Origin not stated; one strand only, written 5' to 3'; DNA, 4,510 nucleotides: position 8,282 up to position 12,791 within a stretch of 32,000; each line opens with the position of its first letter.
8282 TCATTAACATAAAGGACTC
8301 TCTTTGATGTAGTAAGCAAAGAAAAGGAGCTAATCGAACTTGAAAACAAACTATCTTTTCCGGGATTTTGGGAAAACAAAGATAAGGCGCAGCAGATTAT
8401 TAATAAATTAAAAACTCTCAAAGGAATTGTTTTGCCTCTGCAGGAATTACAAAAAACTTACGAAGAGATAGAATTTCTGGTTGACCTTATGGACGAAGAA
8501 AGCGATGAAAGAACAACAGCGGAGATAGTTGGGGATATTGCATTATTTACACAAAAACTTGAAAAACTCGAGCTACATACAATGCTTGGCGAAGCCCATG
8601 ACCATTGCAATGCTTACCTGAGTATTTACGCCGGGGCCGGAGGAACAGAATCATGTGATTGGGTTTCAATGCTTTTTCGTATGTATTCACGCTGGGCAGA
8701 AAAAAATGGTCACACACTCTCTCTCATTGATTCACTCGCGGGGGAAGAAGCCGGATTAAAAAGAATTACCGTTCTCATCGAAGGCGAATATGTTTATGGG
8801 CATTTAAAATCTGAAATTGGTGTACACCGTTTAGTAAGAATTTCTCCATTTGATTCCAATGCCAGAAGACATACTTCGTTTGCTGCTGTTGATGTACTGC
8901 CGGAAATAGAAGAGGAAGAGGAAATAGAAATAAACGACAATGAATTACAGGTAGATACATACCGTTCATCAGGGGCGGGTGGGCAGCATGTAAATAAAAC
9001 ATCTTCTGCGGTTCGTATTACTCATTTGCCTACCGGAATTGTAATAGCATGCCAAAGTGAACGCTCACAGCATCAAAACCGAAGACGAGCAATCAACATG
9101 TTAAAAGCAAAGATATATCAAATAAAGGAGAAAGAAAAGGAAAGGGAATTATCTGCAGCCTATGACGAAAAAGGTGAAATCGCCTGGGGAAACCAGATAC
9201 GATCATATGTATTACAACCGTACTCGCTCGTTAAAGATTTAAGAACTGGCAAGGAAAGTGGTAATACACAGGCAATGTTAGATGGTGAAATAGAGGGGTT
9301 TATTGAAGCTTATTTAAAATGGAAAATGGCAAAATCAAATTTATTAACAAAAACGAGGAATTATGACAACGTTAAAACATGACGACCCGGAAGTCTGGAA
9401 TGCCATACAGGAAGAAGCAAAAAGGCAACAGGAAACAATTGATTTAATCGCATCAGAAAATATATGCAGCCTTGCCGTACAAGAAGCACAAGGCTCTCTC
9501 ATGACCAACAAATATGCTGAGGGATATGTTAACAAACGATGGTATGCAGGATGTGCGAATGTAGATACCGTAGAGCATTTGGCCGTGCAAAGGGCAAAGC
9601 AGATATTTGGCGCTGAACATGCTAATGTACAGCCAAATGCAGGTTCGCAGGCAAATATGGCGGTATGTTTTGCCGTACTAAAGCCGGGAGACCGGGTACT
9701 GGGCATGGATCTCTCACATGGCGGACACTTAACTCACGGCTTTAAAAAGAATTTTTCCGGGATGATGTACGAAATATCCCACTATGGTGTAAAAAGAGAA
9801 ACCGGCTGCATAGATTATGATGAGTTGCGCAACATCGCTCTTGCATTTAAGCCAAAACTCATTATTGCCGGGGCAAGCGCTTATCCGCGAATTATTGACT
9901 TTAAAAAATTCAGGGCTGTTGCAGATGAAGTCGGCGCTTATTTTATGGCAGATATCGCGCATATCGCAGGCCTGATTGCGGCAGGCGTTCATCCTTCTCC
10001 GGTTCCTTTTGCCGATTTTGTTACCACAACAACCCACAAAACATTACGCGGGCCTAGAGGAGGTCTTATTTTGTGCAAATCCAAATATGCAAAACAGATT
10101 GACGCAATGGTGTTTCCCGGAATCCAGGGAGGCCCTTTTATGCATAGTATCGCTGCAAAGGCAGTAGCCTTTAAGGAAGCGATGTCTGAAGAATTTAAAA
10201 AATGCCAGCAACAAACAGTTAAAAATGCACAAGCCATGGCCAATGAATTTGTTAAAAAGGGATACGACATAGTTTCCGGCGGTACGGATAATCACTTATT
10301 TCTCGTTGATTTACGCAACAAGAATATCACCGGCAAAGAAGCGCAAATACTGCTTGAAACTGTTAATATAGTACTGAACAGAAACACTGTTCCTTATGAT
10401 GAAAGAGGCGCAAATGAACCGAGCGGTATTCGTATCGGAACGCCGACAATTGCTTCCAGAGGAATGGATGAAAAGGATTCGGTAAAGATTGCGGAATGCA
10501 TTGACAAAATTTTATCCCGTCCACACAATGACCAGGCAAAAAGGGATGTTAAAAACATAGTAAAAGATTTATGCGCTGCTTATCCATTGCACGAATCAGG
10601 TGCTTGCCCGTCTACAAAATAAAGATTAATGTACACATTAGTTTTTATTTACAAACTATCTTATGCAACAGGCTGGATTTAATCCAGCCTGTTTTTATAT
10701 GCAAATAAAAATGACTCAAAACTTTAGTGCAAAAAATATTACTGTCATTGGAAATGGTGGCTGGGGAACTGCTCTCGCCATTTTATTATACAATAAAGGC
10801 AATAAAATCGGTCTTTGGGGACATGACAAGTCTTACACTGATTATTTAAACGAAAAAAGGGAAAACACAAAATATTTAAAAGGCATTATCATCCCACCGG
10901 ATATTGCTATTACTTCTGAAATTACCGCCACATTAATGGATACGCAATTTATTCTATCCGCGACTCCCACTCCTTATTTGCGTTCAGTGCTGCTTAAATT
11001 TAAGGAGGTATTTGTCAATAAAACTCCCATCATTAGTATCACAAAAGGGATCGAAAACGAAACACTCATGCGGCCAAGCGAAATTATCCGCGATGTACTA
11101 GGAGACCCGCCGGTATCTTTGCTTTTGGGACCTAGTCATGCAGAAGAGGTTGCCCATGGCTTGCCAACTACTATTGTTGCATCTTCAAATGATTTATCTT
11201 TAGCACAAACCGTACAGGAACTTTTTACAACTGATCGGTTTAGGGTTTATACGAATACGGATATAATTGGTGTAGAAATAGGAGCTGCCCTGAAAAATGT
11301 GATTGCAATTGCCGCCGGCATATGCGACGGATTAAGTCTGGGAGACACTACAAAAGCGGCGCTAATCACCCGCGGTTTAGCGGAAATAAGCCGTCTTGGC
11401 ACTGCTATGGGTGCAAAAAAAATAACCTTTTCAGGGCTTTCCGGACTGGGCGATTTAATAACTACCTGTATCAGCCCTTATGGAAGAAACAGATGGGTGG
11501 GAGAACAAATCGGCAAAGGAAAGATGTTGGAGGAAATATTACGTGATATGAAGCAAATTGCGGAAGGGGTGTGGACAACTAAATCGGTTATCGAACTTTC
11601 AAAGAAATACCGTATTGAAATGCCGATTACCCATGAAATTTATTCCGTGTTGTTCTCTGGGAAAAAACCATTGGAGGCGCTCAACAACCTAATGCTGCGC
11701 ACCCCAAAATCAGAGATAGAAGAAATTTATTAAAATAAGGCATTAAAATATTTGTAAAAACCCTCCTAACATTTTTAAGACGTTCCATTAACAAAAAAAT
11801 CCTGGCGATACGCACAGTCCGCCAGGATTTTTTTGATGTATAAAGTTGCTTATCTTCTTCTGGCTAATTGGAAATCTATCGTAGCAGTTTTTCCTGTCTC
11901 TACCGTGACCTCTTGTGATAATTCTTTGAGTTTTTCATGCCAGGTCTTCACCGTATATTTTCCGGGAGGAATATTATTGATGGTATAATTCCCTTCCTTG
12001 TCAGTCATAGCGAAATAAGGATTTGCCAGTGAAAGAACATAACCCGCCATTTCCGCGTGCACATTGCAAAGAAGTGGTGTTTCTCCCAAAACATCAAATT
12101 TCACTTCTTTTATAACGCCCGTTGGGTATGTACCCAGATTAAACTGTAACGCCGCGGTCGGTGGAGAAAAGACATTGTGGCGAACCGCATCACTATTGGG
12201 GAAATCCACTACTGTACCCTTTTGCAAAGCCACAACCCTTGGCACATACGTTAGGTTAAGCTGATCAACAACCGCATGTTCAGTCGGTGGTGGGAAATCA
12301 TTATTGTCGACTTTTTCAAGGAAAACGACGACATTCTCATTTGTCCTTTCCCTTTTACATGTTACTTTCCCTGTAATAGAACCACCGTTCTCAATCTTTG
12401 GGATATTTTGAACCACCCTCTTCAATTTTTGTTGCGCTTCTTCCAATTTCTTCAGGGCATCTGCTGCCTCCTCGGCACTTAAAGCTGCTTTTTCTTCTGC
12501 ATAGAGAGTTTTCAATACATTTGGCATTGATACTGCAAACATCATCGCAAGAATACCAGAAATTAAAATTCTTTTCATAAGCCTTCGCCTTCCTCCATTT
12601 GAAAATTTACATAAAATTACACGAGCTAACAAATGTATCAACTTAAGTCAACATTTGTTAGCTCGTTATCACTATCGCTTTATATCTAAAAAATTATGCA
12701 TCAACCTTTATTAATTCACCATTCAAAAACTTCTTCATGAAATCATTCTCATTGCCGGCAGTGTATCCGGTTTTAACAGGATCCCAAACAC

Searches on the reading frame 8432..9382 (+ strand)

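Call 26: search_protein_families(library=pfam, proteins=[window:8432-9382:+], max_evalue=0.001)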
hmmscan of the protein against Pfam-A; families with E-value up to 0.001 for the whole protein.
window:8432-9382:+ (316 aa): 2 families
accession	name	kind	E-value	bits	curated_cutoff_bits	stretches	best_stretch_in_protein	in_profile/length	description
PF03462.23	PCRF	-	8.7e-46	156.6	24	1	3-153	41-194/194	PCRF domain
PF00472.26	RF-1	-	1.5e-43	147.9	35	1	162-271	2-116/116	RF-1 domain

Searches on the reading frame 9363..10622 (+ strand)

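Call 26: search_protein_families(library=pfam, proteins=[window:9363-10622:+], max_evalue=0.001)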
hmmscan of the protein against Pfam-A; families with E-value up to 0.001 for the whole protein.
window:9363-10622:+ (419 aa): 3 families
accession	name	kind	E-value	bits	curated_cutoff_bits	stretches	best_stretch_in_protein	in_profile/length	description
PF00464.25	SHMT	-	5.8e-165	549.2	27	1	4-380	1-399/399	Serine hydroxymethyltransferase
PF00155.27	Aminotran_1_2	-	1.6e-09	37.9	19.7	1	86-360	66-346/361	Aminotransferase class I and II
PF01212.27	Beta_elim_lyase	-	0.00024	21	27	1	69-305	33-274/288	Beta-eliminating lyase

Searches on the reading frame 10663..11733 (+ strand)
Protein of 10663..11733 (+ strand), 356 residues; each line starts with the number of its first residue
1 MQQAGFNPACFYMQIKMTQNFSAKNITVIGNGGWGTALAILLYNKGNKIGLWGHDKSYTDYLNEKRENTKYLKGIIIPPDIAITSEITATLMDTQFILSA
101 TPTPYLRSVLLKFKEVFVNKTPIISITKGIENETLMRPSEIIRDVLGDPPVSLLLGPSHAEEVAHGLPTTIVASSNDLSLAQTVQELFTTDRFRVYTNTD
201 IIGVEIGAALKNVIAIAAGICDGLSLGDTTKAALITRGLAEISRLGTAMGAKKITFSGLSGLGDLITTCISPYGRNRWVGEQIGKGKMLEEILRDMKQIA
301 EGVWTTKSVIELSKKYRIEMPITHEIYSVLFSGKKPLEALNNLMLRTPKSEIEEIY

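Call 26: search_protein_families(library=pfam, proteins=[window:10663-11733:+], max_evalue=0.001)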
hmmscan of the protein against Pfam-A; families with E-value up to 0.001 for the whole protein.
window:10663-11733:+ (356 aa): 4 families
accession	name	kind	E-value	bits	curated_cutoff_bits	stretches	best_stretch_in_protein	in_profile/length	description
PF07479.19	NAD_Gly3P_dh_C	-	5.8e-57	192.3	25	1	200-340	1-141/142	NAD-dependent glycerol-3-phosphate dehydrogenase C-terminus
PF01210.29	NAD_Gly3P_dh_N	-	1.1e-45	155.9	23.1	1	25-180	1-157/158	NAD-dependent glycerol-3-phosphate dehydrogenase N-terminus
PF20618.3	GPD_NAD_C_bact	-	2.5e-17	63.6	27.6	1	260-326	1-66/66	Bacterial GPD, NAD-dependent C-terminal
PF02558.23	ApbA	-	1.7e-06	28.2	22.2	1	26-137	1-110/150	Ketopantoate reductase PanE/ApbA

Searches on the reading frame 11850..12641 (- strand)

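Call 27: search_protein_families(library=pfam, proteins=[window:11850-12641:-], max_evalue=0.001)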
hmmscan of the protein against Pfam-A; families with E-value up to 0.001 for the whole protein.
window:11850-12641:- (263 aa): 3 families
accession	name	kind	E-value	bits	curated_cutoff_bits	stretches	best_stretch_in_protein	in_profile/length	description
PF13620.12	CarboxypepD_reg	-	3.5e-11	43.7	32.3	1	208-259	29-81/82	Carboxypeptidase regulatory-like domain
PF14686.12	fn3_3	-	1.6e-08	34.6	24.4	1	209-254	27-74/75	Polysaccharide lyase family 4, domain II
PF13715.12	CarbopepD_reg_2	-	6.8e-07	29.7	32.2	1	211-260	28-77/88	CarboxypepD_reg-like domain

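Call 75: search_protein_families(library=pfam, proteins=[window:11850-12578:-], max_evalue=10)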
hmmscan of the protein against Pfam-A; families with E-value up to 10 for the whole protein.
window:11850-12578:- (242 aa): 15 families
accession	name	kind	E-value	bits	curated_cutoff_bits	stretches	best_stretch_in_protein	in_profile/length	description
PF13620.12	CarboxypepD_reg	-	2.7e-11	44.1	32.3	1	187-238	29-81/82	Carboxypeptidase regulatory-like domain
PF14686.12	fn3_3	-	1.4e-08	34.9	24.4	1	188-233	27-74/75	Polysaccharide lyase family 4, domain II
PF13715.12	CarbopepD_reg_2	-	6e-07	29.9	32.2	1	190-239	28-77/88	CarboxypepD_reg-like domain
PF08308.17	PEGA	-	0.0019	18.5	20.8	1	198-240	27-69/71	PEGA domain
PF10938.13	YfdX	-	0.0044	17.5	26.6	1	31-108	10-79/149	YfdX protein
PF17802.7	SpaA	-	0.0047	17.5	23.1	1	190-235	36-86/91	Prealbumin-like fold domain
PF11008.14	DUF2846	-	0.014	15.9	34.3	1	194-231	37-73/92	Protein of unknown function (DUF2846)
PF07544.18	Med9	-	0.024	15.1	26.9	1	18-63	3-49/80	RNA polymerase II transcription mediator complex subunit 9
PF17210.9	SdrD_B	-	0.025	15.2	29.7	1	191-214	43-66/112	SdrD B-like domain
PF10112.14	Halogen_Hydrol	-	0.039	14.4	29.8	1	6-64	32-89/191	5-bromo-4-chloroindolyl phosphate hydrolysis protein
PF00775.27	Dioxygenase_C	-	0.042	13.8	27.3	1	191-236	79-123/182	Dioxygenase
PF00127.26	Copper-bind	-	0.11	13.4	21.2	1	103-139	6-42/99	Copper binding proteins, plastocyanin/azurin family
PF07495.19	Y_Y_Y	-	0.12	12.7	26.6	1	195-211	27-43/65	Y_Y_Y domain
PF15910.11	V-set_2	-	0.14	12.9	28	1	54-92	38-79/112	ICOS V-set domain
PF24025.1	Ig_DR_A0283-like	-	0.14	12.9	27.1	1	187-210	37-60/102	DR_A0283-like, Ig-like domain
